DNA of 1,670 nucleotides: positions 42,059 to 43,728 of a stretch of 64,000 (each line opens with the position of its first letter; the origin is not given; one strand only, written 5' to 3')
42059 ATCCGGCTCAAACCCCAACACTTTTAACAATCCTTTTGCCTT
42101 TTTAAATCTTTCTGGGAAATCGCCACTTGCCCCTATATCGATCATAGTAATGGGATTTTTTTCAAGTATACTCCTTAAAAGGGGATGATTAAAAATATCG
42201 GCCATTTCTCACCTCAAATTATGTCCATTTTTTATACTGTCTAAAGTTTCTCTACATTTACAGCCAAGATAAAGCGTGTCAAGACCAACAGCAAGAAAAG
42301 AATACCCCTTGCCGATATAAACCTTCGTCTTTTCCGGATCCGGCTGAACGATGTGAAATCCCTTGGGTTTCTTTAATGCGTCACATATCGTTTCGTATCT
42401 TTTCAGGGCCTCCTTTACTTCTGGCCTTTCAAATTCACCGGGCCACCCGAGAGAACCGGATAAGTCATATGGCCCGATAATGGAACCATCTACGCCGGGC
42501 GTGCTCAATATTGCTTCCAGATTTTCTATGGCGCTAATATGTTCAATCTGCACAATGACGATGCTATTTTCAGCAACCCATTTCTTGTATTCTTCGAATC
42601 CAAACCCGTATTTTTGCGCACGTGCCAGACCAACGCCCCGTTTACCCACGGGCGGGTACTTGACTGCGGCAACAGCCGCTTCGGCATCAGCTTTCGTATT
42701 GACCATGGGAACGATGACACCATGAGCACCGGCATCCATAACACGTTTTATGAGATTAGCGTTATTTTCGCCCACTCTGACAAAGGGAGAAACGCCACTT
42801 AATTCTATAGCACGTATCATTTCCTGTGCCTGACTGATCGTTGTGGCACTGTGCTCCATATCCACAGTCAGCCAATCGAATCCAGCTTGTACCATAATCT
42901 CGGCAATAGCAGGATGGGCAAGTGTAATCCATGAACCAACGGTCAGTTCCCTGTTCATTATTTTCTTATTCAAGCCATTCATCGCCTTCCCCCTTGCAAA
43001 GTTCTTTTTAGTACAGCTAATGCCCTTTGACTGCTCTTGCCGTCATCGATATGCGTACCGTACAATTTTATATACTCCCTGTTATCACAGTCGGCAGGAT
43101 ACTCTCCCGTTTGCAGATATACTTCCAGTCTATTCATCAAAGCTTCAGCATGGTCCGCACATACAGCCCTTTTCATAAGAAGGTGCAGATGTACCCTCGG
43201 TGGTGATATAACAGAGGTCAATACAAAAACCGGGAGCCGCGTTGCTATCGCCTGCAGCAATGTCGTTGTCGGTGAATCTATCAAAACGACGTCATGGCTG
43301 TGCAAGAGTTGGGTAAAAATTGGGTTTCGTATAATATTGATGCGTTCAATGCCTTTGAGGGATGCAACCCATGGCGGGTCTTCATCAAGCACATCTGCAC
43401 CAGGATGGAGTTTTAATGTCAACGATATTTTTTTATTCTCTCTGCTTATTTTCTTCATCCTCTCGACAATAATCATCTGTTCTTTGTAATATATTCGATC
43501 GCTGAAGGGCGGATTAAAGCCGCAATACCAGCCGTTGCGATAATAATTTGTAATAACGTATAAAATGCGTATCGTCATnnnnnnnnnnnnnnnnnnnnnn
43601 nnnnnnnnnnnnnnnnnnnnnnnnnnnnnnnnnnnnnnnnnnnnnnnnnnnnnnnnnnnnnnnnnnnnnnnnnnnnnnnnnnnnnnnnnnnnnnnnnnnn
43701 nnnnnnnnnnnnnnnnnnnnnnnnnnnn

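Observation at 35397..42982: Candidate non-canonical ulosonic-acid-like pathway built on a class II pyruvate aldolase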

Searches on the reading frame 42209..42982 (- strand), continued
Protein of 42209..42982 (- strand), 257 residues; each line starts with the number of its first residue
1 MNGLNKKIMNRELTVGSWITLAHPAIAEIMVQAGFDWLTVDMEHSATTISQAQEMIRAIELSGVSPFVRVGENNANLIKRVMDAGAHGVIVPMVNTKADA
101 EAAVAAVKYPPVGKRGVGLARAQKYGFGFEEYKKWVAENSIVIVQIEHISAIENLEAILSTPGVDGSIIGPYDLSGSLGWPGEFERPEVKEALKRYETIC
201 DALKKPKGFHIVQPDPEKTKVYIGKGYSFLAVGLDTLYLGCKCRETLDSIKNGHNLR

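Call 21: find_encoding_contigs(protein=P0073, flank=10000, max_places=2)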
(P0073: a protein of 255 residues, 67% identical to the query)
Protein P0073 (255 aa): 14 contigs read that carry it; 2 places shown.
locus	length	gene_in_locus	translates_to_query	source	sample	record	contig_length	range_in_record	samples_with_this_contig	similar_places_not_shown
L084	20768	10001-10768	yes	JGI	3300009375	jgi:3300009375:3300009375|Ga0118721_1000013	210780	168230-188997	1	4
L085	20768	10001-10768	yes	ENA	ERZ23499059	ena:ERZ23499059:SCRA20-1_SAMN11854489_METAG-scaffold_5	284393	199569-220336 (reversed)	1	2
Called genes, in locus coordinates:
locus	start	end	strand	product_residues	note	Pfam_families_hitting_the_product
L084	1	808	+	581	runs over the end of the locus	-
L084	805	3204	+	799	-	PF19510:DUF6044, PF09586:YfhO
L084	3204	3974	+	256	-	PF02348:CTP_transf_3, PF12804:NTP_transf_3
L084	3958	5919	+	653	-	-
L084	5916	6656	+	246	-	PF13578:Methyltransf_24 (faint), PF05711:TylF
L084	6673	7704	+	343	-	PF01408:GFO_IDH_MocA, PF02894:GFO_IDH_MocA_C, PF22725:GFO_IDH_MocA_C3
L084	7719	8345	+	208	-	PF13580:SIS_2, PF01380:SIS (weak)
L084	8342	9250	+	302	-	PF00389:2-Hacid_dh, PF02826:2-Hacid_dh_C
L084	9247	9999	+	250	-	PF00459:Inositol_P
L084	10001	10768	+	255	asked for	PF03328:HpcH_HpaI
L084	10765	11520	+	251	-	PF02348:CTP_transf_3, PF12804:NTP_transf_3 (weak)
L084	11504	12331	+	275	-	PF00535:Glycos_transf_2, PF10111:Glyco_tranf_2_2, PF13641:Glyco_tranf_2_3, PF13632:Glyco_trans_2_3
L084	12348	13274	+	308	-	PF00535:Glycos_transf_2, PF10111:Glyco_tranf_2_2, PF13506:Glyco_transf_21, PF13641:Glyco_tranf_2_3, PF13632:Glyco_trans_2_3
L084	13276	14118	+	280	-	PF01370:Epimerase, PF04321:RmlD_sub_bind, PF02719:Polysacc_synt_2, PF01073:3Beta_HSD (weak), PF16363:GDP_Man_Dehyd, PF07993:NAD_binding_4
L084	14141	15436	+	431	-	PF03446:NAD_binding_2 (weak), PF03721:UDPG_MGDP_dh_N, PF00984:UDPG_MGDP_dh, PF03720:UDPG_MGDP_dh_C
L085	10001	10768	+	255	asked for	PF03328:HpcH_HpaI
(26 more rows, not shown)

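Call 27: search_protein_families(library=pfam, proteins=[L002:5006-5782:+, L008:12045-13088:+, L002:10763-11425:+, L008:13103-13708:+, L002:8406-10004:+, L007:13284-14816:+, L009:9172-9978:+, L018:4415-5497:+, L019:10765-11598:+, L019:17736-18527:+], max_evalue=0.001)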
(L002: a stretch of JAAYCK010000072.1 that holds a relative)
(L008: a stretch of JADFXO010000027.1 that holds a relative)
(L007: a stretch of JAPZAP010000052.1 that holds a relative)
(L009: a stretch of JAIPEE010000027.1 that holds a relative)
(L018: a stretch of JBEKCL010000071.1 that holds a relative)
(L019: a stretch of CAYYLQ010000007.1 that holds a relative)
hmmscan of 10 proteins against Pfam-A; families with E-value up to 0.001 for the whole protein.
L002:5006-5782:+ (258 aa): 2 families
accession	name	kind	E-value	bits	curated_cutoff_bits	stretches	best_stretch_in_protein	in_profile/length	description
PF13561.12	adh_short_C2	-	1.7e-47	162.4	27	1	14-255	3-236/236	Enoyl-(Acyl carrier protein) reductase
PF00106.31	adh_short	-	4.3e-39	134.5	26.6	1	8-191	1-182/195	short chain dehydrogenase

L008:12045-13088:+ (347 aa): 3 families
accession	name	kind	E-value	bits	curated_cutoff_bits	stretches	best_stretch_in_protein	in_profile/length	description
PF22725.1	GFO_IDH_MocA_C3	-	1.1e-19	71.1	27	1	130-251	1-124/124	GFO/IDH/MocA C-terminal domain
PF01408.29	GFO_IDH_MocA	-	2.5e-16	60.9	24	1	6-115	1-114/120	Oxidoreductase family, NAD-binding Rossmann fold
PF02894.22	GFO_IDH_MocA_C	-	2.4e-08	34.5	22.9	1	138-330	5-208/218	Oxidoreductase family, C-terminal alpha/beta domain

L002:10763-11425:+ (220 aa): 3 families
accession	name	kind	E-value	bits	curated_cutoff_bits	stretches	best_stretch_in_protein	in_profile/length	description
PF00132.30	Hexapep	-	5.5e-13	48.5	27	1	162-195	1-34/36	Bacterial transferase hexapeptide (six repeats)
PF14602.12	Hexapep_2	-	2e-09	37.4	27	1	163-195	2-32/34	Hexapeptide repeat of succinyl-transferase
PF25084.1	LbH_EIF2B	-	0.00064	20.1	54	0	162-197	61-95/105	EIF2B subunit epsilon LbH domain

L008:13103-13708:+ (201 aa): 2 families
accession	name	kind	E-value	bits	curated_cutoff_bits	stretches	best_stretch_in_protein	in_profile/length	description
PF13580.11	SIS_2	-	8.7e-19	68.4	27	1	21-156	2-138/138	SIS domain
PF01380.27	SIS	-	3.7e-11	43.4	25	1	106-178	38-110/131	SIS domain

L002:8406-10004:+ (532 aa): 1 family
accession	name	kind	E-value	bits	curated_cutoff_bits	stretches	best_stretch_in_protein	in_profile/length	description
PF01943.22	Polysacc_synt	-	2.2e-08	34.3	28.2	1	36-287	10-253/274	Polysaccharide biosynthesis protein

L007:13284-14816:+ (510 aa): 2 families
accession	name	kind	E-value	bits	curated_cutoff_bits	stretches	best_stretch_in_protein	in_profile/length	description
PF04055.27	Radical_SAM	-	8.9e-24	85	29.5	1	238-406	3-164/166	Radical SAM superfamily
PF02310.24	B12-binding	-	4.8e-15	55.9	32.1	1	37-171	16-120/121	B12 binding domain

L009:9172-9978:+ (268 aa): 1 family
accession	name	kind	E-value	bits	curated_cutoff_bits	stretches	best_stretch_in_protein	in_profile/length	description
PF01973.23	MptE-like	-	5.2e-16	59.3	34.6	1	42-190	13-169/171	6-hydroxymethylpterin diphosphokinase MptE-like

L018:4415-5497:+ (360 aa): 2 families
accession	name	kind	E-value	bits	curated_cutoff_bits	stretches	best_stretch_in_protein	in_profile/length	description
PF24621.2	DHQS_C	-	1.2e-35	123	27.6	1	179-319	1-144/144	3-dehydroquinate synthase C-terminal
PF01761.26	DHQ_synthase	-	9.8e-34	115.9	24.2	1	65-173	2-110/115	3-dehydroquinate synthase N-terminal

L019:10765-11598:+ (277 aa): 2 families
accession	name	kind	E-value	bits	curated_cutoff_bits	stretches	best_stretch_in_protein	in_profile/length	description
PF05050.19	Methyltransf_21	-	7.7e-12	46.1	22.7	1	86-253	1-172/173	Methyltransferase FkbM domain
PF02475.24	TRM5-TYW2_MTfase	-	0.0002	21.8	28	1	71-133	27-89/164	TRM5/TYW2 methyltransferase domain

L019:17736-18527:+ (263 aa): 1 family
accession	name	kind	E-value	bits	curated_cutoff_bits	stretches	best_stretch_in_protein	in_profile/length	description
PF00459.30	Inositol_P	-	2e-51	175.5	27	1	14-249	2-245/271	Inositol monophosphatase family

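Call 33: search_dna_similar(query=window:42209-42982:-, collection=plasmids, mode=protein, max_evalue=1e-40, max_rows=25)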
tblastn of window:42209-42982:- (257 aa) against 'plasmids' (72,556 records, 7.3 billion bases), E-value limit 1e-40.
Records with a match: 9; places in all: 9; records where one place covers at least 80% of the query: 9.
Best place of each record, by identity: <60% 9.
By first word of the organism name: Klebsiella 4; Escherichia 3; Acuticoccus 1; Haladaptatus 1.
By predicted mobility (MOB-suite, as given by PLSDB): non-mobilizable 9.
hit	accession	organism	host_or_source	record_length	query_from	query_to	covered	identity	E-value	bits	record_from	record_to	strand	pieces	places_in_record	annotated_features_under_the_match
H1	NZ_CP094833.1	Acuticoccus sp. I52.16.1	pure culture,seawater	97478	4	248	95%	42.9%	5e-56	199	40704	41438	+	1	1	aldolase/citrate lyase family protein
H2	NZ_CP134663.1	Escherichia coli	Larus michahellis,bacteria,cloaca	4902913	2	255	99%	35.5%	3e-42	160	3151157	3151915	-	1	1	none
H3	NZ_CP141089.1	Escherichia coli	Homo sapiens,Infected Human Urine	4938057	2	255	99%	35.5%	1e-41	159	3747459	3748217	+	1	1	none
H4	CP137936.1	Escherichia coli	Homo sapiens,other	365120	2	255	99%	35.5%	8e-41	156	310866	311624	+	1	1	yfaU: 2-keto-3-deoxy-L-rhamnonate aldolase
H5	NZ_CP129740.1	Klebsiella pneumoniae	Homo sapiens,whole organism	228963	2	237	92%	37.4%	1e-41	158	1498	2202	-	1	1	yfaU: 2-keto-3-deoxy-L-rhamnonate aldolase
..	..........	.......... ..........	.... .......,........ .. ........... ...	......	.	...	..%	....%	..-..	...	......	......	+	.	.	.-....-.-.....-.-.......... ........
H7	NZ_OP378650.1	Klebsiella pneumoniae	-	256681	2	237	92%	37.4%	1e-41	158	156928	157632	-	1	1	yfaU: 2-keto-3-deoxy-L-rhamnonate aldolase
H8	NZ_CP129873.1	Klebsiella pneumoniae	Homo sapiens,whole organism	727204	2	237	92%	37.4%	1e-41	158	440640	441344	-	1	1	yfaU: 2-keto-3-deoxy-L-rhamnonate aldolase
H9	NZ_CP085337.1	Haladaptatus halobius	cell culture,saline soil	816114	4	247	95%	34.6%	9e-43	161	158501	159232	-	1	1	aldolase/citrate lyase family protein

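Call 34: get_annotated_region(hit=H1, flank=10000)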
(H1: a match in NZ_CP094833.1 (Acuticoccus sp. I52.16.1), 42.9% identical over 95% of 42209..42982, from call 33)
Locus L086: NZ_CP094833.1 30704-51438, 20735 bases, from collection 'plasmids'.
description: Acuticoccus sp. I52.16.1 plasmid unnamed5, complete sequence
organism: Acuticoccus sp. I52.16.1 (NCBI taxid 2928472)
taxonomy: Bacteria; Pseudomonadota; Alphaproteobacteria; Hyphomicrobiales; Amorphaceae; Acuticoccus; Acuticoccus sp. I52.16.1
host: -; source: pure culture,seawater; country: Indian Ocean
typing (MOB-suite, as given by PLSDB): non-mobilizable
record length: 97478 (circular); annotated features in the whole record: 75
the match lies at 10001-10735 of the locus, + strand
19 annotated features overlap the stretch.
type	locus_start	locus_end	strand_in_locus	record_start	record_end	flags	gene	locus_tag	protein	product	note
CDS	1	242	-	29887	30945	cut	-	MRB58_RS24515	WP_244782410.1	replication initiator protein A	-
CDS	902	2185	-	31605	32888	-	-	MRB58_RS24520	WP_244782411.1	nucleotide sugar dehydrogenase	GO:0000271 - polysaccharide biosynthetic process [Evidence IEA]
CDS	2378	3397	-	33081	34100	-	-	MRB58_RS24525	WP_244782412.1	D-cysteine desulfhydrase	-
CDS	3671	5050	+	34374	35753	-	-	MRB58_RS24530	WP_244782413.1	UDP-glucose/GDP-mannose dehydrogenase family protein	-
CDS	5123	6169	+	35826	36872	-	-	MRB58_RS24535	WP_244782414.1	NAD-dependent epimerase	-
CDS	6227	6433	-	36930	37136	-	-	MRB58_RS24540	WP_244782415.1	hypothetical protein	-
CDS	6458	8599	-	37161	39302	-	-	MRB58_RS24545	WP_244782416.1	malate synthase G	GO:0006097 - glyoxylate cycle [Evidence IEA]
CDS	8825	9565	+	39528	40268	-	-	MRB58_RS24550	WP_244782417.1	amino acid racemase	GO:0006520 - amino acid metabolic process [Evidence IEA]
CDS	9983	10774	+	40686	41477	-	-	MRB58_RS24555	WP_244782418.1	aldolase/citrate lyase family protein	-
CDS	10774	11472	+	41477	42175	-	-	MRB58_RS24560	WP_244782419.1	acylneuraminate cytidylyltransferase family protein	-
CDS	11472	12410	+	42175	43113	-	-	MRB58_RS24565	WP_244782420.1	phosphoglycerate dehydrogenase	-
CDS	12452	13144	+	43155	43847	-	-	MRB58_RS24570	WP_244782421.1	HAD family hydrolase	-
CDS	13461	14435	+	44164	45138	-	-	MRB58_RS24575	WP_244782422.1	NAD(P)-dependent oxidoreductase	-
CDS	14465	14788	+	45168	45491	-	-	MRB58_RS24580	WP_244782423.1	Dabb family protein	-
CDS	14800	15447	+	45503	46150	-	-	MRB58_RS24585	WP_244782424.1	DNA polymerase III subunit epsilon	-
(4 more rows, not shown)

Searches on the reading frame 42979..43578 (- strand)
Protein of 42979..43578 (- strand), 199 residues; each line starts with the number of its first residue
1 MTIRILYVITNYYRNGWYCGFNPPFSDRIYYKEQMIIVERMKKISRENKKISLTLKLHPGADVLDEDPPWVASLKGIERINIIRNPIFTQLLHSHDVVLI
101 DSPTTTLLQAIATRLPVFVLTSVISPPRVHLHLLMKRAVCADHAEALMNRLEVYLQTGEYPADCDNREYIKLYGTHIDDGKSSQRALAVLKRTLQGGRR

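Call 3: search_protein_families(library=pfam, proteins=[window:42979-43578:-], max_evalue=0.01)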
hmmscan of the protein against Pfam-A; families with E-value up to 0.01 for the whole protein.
window:42979-43578:- (199 aa): 0 families

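Call 4: search_protein_families(library=ncbifam, proteins=[window:42979-43578:-], max_evalue=0.01)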
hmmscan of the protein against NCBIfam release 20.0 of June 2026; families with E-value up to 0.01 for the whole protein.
window:42979-43578:- (199 aa): 1 family
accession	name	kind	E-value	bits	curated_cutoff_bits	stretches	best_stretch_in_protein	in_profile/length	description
NF046086.1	BFO_1060_trans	domain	1.6e-07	30.8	200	1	33-194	203-364/365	BFO_1060 family glycosyltransferase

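Call 42: search_protein_families(library=pfam, proteins=[window:42979-43578:-], max_evalue=10)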
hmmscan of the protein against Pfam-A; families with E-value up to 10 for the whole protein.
window:42979-43578:- (199 aa): 1 family
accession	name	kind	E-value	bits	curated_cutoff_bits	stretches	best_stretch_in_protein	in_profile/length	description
PF06564.18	CBP_BcsQ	-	0.19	11.6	21.3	1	88-154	109-174/234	Cellulose biosynthesis protein BcsQ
